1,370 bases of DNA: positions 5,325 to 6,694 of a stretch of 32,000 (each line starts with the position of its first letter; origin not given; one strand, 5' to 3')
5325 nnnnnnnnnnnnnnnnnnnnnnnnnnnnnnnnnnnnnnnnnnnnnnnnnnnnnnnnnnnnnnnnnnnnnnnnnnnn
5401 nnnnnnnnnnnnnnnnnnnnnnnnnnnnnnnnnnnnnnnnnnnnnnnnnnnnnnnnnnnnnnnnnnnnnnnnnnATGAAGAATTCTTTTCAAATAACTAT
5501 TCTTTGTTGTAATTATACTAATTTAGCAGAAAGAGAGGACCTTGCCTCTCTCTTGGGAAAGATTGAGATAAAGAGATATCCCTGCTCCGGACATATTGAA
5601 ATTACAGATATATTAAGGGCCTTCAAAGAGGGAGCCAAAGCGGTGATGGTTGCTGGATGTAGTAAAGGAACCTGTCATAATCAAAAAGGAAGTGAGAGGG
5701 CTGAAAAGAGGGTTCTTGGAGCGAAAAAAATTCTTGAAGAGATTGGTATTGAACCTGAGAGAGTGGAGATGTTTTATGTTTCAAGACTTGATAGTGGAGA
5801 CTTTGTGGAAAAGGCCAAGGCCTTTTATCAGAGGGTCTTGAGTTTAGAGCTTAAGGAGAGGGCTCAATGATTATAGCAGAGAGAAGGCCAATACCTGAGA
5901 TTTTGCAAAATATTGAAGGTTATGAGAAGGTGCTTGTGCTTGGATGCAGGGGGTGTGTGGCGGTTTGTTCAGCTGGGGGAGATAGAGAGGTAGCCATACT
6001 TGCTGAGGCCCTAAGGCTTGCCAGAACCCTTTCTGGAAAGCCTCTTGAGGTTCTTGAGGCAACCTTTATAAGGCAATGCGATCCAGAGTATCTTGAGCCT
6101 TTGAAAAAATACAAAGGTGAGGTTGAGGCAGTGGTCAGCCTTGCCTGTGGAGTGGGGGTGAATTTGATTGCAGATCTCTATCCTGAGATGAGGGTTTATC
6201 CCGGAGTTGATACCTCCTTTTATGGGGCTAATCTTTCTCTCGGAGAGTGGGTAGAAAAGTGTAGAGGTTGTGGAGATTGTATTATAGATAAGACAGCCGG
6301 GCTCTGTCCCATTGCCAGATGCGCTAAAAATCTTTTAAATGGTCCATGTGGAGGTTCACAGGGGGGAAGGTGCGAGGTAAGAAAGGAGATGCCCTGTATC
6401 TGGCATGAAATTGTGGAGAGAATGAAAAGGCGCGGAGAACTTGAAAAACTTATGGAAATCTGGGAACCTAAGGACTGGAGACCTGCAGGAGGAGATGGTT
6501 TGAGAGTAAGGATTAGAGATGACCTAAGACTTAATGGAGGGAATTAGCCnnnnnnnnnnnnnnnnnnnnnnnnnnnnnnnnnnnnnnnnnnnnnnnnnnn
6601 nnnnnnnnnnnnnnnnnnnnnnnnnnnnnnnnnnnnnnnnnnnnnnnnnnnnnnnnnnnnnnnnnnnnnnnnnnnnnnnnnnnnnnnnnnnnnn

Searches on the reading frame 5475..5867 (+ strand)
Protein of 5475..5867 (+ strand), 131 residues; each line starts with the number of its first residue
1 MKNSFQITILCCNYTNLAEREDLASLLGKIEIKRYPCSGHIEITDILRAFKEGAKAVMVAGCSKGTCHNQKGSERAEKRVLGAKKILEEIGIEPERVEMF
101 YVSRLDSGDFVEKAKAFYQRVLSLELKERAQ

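Call 3: search_protein_families(library=pfam, proteins=[window:5475-5867:+], max_evalue=0.01)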
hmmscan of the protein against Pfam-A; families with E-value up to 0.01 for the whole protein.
window:5475-5867:+ (131 aa): 1 family
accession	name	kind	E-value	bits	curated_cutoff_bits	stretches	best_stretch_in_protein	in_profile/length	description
PF02662.21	FlpD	-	7.1e-29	100.8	22.3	1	7-124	1-122/123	Methyl-viologen-reducing hydrogenase, delta subunit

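Call 40: search_protein_families(library=ncbifam, proteins=[window:5475-5867:+], max_evalue=0.00001)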
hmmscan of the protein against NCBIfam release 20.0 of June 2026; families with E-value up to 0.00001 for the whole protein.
window:5475-5867:+ (131 aa): 2 families
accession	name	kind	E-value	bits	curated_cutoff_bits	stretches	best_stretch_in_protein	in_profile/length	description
NF045873.1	F420_non_VhuD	exception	6.3e-25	87.8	215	1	29-123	30-124/132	F420-non-reducing hydrogenase iron-sulfur subunit VhuD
NF040770.1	hetero_SS_HdrA2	exception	1.4e-18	66.5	1100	1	6-125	649-772/777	CoB-CoM heterodisulfide reductase HdrA2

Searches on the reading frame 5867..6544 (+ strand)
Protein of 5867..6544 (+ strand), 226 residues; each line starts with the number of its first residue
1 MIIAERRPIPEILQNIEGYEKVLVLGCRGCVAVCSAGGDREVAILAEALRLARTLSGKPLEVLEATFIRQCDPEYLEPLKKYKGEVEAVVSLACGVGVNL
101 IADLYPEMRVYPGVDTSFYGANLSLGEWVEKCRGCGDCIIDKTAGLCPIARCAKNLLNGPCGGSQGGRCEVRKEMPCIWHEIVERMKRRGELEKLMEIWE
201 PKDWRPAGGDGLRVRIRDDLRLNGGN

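Call 3: search_protein_families(library=pfam, proteins=[window:5867-6544:+], max_evalue=0.01)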
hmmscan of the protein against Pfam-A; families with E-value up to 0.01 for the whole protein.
window:5867-6544:+ (226 aa): 2 families
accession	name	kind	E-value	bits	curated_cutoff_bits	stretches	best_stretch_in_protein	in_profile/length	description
PF12225.13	DUF5981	-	5.9e-36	122.5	23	1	111-205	1-95/95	Methylene-tetrahydrofolate reductase C terminal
PF13187.11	Fer4_9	-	0.0056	17.1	27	0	127-139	32-44/52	4Fe-4S dicluster domain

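Call 6: search_protein_families(library=ncbifam, proteins=[window:5867-6544:+], max_evalue=0.0001)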
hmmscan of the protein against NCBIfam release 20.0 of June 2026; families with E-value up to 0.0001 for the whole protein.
window:5867-6544:+ (226 aa): 0 families
